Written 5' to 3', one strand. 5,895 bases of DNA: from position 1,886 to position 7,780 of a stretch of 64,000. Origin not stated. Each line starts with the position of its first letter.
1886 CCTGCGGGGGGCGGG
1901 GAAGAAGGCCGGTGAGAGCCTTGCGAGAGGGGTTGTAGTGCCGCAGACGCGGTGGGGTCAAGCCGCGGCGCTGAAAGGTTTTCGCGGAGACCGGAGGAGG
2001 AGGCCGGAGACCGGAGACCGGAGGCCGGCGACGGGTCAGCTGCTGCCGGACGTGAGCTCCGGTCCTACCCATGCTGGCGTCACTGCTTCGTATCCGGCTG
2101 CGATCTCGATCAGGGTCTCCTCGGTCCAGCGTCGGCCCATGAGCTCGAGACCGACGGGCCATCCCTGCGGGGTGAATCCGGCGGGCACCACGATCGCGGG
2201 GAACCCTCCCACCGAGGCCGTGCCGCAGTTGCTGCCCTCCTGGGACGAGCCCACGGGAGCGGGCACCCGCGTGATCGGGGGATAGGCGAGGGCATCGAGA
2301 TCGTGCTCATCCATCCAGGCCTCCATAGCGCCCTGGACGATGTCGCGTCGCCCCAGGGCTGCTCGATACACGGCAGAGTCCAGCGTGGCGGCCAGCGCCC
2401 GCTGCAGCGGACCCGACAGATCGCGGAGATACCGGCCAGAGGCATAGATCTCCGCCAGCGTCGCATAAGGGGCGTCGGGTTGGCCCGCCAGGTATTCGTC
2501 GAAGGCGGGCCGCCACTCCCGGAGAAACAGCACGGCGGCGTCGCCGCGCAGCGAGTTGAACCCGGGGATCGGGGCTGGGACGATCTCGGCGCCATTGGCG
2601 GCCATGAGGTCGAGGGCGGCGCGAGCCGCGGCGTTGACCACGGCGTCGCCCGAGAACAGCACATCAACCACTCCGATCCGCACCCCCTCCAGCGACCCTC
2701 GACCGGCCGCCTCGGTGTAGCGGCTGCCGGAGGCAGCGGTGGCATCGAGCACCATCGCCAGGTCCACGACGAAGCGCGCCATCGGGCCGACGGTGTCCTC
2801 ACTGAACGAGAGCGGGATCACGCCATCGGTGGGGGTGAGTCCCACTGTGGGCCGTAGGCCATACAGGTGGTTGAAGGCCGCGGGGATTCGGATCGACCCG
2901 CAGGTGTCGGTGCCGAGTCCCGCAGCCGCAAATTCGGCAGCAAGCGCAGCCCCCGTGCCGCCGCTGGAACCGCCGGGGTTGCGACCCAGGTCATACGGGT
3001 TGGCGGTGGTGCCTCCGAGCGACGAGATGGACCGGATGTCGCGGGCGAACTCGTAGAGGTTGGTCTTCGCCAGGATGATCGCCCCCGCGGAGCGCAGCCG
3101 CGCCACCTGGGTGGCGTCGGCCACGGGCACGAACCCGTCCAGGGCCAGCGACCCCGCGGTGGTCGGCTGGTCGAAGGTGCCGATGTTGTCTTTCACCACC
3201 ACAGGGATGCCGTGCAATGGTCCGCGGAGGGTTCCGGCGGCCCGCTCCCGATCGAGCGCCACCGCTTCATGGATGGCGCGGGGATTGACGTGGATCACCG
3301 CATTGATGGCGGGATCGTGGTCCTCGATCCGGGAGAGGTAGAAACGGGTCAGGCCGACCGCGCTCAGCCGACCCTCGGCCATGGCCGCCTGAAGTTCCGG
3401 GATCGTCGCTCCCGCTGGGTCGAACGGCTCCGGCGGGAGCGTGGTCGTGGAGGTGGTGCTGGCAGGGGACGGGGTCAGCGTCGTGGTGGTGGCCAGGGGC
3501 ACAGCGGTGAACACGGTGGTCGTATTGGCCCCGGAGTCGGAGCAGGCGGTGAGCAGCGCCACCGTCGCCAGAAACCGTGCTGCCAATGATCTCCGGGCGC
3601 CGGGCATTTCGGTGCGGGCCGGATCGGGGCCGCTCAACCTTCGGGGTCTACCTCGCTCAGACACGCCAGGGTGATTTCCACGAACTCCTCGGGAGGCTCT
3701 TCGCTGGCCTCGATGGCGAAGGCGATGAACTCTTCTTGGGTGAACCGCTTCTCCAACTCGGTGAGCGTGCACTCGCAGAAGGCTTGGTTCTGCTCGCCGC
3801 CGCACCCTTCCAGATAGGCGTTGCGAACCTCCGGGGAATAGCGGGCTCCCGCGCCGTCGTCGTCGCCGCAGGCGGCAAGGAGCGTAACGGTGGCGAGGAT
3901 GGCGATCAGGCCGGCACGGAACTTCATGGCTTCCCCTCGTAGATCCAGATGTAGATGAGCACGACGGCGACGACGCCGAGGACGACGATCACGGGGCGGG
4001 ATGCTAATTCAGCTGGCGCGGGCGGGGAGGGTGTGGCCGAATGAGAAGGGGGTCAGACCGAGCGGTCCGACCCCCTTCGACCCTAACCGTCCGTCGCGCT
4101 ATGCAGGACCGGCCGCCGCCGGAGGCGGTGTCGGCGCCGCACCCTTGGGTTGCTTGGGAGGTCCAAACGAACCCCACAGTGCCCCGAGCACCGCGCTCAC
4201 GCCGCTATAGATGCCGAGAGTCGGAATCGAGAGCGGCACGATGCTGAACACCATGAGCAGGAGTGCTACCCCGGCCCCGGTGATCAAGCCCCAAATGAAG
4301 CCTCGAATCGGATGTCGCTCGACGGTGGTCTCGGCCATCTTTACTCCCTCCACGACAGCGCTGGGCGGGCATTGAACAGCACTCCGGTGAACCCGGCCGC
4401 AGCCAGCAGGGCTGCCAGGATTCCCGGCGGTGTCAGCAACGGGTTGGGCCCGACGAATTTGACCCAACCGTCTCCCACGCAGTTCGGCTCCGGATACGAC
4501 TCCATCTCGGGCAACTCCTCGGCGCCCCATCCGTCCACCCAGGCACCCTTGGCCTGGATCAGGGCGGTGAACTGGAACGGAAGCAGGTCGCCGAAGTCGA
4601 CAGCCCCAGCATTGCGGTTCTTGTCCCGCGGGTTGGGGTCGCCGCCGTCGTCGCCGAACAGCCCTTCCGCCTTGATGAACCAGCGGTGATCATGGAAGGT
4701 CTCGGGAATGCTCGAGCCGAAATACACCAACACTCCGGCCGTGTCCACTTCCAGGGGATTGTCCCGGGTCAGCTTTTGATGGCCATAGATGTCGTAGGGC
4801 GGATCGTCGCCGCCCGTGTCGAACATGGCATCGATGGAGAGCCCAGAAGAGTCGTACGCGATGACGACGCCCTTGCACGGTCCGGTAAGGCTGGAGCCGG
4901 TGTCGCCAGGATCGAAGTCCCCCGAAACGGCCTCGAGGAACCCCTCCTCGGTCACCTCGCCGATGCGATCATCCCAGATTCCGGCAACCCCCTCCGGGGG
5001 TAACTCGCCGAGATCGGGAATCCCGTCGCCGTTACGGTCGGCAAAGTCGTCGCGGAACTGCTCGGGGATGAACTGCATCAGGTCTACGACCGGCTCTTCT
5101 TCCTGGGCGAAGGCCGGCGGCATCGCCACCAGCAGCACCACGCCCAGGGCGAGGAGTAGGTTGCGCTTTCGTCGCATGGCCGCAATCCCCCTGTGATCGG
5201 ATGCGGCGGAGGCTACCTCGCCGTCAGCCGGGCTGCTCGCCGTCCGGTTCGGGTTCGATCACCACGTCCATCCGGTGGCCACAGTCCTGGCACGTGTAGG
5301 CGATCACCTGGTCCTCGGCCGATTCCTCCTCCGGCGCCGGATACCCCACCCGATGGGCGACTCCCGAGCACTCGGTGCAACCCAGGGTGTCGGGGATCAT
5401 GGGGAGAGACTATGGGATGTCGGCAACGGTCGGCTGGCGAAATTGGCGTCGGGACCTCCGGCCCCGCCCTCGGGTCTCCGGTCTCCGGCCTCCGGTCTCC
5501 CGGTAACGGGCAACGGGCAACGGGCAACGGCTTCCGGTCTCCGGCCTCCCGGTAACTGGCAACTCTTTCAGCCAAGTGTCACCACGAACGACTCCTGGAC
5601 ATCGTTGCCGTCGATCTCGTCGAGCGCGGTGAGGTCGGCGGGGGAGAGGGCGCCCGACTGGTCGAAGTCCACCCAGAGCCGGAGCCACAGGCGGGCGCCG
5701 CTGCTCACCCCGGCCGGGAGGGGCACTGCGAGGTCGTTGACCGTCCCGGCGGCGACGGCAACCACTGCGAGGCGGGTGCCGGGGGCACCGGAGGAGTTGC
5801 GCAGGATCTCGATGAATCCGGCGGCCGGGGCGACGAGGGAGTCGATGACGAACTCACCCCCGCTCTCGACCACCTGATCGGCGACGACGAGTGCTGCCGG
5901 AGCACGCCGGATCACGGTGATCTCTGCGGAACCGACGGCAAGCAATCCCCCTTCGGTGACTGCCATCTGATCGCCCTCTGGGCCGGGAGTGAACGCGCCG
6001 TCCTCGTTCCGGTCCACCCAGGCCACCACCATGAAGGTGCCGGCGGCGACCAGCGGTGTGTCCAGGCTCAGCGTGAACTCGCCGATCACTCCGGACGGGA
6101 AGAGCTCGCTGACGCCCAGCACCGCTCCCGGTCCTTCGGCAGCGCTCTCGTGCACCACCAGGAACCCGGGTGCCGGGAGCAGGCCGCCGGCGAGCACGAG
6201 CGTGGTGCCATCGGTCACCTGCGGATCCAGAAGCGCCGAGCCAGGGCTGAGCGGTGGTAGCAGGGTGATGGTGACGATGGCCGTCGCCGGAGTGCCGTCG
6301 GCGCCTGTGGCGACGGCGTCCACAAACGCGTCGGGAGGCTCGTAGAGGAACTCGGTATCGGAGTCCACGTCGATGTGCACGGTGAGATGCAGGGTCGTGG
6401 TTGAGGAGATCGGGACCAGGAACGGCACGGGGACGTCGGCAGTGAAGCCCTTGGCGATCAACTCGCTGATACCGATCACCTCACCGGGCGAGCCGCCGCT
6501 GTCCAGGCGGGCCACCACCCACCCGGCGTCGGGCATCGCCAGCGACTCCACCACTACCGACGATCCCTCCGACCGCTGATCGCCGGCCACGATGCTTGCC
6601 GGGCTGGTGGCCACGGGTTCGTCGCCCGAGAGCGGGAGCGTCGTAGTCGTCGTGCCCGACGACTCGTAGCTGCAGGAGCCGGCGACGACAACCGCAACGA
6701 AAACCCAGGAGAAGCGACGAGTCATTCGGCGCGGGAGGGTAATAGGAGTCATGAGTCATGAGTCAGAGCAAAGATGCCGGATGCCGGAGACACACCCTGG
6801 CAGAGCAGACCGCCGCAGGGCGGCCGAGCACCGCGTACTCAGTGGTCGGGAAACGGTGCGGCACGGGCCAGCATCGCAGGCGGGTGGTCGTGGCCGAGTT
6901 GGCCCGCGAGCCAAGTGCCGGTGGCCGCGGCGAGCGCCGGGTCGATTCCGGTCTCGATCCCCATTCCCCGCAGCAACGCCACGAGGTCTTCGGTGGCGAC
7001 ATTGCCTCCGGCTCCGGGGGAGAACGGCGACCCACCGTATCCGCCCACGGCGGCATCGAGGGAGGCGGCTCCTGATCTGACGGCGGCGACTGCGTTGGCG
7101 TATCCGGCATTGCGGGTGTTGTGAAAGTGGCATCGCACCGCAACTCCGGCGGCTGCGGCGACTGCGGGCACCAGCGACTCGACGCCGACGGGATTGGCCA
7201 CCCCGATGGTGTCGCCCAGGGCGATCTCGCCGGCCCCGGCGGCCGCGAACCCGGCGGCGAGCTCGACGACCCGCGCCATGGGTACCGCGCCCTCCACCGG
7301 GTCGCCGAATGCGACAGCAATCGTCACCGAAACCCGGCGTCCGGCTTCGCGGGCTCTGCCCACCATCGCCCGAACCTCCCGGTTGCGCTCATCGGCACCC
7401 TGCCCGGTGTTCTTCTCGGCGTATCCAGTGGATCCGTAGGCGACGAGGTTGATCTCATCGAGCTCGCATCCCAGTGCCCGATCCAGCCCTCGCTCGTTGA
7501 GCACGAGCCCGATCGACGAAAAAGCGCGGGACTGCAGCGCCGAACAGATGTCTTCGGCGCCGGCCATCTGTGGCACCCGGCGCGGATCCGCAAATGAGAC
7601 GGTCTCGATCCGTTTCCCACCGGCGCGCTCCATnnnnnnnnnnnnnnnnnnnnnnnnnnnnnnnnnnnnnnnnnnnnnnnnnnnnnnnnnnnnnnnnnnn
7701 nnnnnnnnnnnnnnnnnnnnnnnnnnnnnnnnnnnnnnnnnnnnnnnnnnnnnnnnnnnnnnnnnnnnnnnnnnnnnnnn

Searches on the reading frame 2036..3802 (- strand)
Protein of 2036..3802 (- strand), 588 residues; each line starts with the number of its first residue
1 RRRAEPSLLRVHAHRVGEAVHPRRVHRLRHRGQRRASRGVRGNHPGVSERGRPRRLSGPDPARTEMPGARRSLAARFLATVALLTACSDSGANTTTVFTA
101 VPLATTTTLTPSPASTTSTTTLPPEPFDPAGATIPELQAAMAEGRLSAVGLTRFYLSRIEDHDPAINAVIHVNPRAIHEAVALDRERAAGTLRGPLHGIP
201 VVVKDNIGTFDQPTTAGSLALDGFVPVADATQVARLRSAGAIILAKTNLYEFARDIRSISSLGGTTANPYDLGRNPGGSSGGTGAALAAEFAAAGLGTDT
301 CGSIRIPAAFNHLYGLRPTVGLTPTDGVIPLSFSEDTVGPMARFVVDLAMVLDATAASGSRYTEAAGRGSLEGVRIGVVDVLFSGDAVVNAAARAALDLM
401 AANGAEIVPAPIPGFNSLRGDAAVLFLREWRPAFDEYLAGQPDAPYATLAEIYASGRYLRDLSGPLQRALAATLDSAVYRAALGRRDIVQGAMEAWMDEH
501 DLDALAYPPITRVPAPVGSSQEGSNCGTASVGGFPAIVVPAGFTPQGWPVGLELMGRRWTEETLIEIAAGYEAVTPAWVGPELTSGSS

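Call 55: search_protein_families(library=pfam, proteins=[window:2036-3802:-], max_evalue=0.0001)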
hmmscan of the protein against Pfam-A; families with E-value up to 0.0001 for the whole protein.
window:2036-3802:- (588 aa): 1 family
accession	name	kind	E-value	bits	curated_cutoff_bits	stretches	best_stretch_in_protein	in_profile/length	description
PF01425.27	Amidase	-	6.3e-91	306.1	27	1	151-564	2-444/445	Amidase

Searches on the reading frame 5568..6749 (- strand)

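Call 19: search_protein_families(library=pfam, proteins=[window:5568-6749:-], max_evalue=0.001)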
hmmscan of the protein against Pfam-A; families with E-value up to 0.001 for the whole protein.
window:5568-6749:- (393 aa): 2 families
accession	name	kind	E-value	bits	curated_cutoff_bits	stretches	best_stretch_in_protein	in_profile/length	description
PF23951.1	DUF7282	-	8.5e-40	135.9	27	3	51-161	1-111/112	Domain of unknown function (DUF7282)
PF20009.4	GEVED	-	3.1e-05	25.1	24.4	0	241-278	2-37/78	GEVED domain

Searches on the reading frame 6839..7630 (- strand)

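Call 19: search_protein_families(library=pfam, proteins=[window:6839-7630:-], max_evalue=0.001)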
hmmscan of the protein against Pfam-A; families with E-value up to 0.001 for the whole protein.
window:6839-7630:- (263 aa): 1 family
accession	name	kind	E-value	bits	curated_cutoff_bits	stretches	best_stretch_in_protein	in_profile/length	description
PF00682.25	HMGL-like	-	2.5e-28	99.6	29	1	32-230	59-249/260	HMGL-like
